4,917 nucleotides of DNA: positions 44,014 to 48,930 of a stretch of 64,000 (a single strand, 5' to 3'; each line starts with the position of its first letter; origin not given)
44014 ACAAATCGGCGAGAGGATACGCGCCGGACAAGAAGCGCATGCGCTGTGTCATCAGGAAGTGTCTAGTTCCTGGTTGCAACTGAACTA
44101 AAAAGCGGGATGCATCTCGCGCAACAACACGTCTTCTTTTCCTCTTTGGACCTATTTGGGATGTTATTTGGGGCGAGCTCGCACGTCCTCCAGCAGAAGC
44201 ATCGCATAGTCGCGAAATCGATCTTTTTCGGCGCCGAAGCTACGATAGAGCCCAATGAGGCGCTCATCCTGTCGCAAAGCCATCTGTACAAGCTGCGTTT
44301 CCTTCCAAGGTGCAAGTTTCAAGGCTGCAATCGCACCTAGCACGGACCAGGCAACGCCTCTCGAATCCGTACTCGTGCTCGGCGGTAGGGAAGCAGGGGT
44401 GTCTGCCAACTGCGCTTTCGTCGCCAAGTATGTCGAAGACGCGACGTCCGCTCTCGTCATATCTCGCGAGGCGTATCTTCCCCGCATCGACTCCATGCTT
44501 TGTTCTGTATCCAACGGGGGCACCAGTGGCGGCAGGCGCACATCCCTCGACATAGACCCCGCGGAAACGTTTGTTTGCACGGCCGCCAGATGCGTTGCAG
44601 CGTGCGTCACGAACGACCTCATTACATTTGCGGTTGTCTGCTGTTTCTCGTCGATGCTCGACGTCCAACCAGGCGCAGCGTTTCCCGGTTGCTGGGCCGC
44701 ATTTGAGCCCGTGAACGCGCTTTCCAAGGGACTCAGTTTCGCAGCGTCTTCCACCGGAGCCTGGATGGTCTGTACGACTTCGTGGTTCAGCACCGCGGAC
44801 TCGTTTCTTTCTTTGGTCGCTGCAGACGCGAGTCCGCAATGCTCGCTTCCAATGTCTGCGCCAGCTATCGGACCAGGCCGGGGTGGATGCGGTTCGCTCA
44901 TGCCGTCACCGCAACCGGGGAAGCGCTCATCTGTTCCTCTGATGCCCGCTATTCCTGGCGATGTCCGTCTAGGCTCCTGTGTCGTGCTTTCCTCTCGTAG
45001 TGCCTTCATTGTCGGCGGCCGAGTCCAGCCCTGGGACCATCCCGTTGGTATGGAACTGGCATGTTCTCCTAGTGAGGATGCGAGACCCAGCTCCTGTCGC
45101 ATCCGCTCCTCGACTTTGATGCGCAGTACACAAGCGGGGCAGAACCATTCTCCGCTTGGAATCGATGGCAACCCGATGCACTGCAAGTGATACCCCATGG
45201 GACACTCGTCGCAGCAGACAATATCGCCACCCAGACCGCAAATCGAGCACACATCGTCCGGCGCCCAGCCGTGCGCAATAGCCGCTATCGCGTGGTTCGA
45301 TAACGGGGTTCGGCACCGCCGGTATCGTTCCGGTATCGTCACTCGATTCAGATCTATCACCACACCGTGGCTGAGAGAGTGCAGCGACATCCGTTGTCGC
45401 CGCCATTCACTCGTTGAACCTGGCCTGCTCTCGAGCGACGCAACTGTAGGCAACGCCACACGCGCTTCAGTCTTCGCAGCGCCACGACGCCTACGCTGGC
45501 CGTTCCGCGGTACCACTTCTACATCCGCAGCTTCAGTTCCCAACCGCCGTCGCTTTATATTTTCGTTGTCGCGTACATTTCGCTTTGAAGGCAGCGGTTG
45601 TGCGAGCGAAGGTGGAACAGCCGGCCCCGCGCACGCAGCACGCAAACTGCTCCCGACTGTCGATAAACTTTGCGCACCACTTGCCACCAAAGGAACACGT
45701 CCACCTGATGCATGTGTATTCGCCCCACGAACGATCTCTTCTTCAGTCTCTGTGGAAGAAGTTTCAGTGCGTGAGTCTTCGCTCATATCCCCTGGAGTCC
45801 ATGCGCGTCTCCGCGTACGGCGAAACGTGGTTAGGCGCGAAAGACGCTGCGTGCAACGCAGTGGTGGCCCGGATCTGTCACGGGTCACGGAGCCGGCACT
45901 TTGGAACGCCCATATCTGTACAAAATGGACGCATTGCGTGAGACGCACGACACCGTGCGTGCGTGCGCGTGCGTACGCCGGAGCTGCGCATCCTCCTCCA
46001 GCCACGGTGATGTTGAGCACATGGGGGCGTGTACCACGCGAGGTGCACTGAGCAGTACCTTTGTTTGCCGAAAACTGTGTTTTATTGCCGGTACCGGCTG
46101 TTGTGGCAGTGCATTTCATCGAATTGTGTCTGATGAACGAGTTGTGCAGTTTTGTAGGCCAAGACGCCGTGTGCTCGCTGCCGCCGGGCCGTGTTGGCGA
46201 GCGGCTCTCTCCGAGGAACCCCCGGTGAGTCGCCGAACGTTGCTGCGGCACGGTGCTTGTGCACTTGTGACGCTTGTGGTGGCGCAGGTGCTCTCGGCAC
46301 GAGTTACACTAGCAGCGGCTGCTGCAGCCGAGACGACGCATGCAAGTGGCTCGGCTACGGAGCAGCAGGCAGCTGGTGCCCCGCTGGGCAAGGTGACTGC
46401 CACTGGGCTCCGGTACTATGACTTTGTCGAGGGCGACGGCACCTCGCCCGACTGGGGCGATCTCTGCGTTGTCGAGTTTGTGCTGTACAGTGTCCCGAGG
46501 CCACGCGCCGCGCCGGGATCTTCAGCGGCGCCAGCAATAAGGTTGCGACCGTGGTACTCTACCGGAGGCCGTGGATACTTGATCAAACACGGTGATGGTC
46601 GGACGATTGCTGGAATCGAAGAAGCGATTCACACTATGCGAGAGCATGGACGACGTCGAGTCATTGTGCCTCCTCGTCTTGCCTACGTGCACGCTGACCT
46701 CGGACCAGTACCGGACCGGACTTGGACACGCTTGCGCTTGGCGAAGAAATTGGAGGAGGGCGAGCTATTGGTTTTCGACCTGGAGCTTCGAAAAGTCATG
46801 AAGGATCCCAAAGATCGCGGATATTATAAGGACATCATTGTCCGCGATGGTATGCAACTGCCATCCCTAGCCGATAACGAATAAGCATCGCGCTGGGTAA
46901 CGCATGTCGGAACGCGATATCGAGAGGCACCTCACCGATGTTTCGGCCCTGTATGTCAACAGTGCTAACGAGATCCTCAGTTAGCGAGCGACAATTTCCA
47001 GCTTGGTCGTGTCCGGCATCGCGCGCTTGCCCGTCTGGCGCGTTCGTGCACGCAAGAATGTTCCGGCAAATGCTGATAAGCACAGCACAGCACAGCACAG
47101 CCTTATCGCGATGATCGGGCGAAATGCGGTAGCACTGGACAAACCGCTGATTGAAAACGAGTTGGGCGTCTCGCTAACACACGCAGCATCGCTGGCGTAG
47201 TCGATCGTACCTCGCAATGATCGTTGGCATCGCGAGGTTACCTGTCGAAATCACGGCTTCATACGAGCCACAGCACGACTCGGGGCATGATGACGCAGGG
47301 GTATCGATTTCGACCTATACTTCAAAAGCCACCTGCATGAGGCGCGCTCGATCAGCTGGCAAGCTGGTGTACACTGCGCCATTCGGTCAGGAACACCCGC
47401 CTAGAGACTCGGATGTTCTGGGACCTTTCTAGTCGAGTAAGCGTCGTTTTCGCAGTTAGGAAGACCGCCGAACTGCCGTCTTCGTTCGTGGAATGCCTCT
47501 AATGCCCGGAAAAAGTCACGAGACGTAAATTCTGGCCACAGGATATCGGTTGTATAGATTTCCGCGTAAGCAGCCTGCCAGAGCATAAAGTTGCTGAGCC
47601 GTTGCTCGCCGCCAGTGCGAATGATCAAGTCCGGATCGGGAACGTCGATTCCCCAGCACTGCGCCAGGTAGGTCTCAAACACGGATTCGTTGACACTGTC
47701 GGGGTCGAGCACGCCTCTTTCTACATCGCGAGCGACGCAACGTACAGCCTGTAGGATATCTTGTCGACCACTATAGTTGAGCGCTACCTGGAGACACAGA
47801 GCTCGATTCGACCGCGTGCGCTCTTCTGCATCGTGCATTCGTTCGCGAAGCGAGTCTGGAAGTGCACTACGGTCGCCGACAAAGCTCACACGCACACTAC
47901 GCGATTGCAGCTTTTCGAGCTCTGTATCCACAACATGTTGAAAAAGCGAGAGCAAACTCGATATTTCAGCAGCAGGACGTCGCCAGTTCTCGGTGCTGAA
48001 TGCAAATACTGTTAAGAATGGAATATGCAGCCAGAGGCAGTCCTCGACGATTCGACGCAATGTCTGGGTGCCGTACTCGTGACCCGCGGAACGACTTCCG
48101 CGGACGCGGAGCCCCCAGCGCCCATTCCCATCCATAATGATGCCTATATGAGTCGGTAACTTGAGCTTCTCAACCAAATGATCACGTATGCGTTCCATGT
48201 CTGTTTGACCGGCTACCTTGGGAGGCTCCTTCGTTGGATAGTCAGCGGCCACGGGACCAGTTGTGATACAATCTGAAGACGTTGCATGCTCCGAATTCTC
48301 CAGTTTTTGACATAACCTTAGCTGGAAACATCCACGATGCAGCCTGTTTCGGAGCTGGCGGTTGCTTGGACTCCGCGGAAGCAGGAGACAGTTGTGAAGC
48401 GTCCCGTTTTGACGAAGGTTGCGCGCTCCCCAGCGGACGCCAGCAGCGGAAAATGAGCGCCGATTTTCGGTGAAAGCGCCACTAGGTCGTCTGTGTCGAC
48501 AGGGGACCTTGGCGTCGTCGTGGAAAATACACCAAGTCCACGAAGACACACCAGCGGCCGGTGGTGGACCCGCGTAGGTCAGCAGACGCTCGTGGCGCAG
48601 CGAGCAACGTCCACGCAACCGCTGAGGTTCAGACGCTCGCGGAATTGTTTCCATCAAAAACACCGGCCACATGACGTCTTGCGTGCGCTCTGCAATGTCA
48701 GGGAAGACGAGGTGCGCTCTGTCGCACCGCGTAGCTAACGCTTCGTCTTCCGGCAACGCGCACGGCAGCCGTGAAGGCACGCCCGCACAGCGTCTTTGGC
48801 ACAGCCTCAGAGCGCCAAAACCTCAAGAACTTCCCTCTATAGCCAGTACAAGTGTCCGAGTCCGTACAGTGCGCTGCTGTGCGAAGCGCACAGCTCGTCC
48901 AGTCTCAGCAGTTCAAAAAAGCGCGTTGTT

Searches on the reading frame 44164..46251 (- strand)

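Call 7: search_protein_families(library=pfam, proteins=[window:44164-46251:-], max_evalue=0.01)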
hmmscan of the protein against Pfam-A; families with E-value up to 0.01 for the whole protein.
window:44164-46251:- (695 aa): 3 families
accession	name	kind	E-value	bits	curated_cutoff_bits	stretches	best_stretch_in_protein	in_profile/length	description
PF00628.35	PHD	-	2.9e-08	34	24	1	335-374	1-47/47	PHD-finger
PF23011.2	PHD-1st_NSD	-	1.4e-06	28.8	27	1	332-374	5-48/49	Histone-lysine N-methyltransferase NSD-like, PHD zinc finger 1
PF13831.12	PHD_2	-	0.0012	18.7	28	1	344-375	4-36/36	PHD-finger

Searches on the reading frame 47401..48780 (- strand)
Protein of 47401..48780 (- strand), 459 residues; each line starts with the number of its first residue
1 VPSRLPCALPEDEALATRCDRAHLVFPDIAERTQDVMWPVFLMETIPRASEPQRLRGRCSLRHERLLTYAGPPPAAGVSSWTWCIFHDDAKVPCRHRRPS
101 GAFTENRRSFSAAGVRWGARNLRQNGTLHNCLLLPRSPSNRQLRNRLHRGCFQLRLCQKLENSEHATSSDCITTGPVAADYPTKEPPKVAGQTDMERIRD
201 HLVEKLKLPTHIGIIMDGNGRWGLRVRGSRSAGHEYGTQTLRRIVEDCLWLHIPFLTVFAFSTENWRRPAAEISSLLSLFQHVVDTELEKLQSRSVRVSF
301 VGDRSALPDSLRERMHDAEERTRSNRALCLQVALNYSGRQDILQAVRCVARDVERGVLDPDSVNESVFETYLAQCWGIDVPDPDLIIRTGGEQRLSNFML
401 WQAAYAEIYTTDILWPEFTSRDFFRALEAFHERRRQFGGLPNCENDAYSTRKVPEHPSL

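Call 7: search_protein_families(library=pfam, proteins=[window:47401-48780:-], max_evalue=0.01)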
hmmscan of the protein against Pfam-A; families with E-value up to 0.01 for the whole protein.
window:47401-48780:- (459 aa): 1 family
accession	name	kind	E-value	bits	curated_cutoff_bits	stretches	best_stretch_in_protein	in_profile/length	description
PF01255.24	Prenyltransf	-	1.7e-75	253.8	27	1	215-438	1-219/219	Putative undecaprenyl diphosphate synthase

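Call 11: find_encoding_contigs(protein=window:47401-48780:-, flank=2000, max_places=4)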
Protein window:47401-48780:- (459 aa): no gene with exactly this product is on record in the collection.
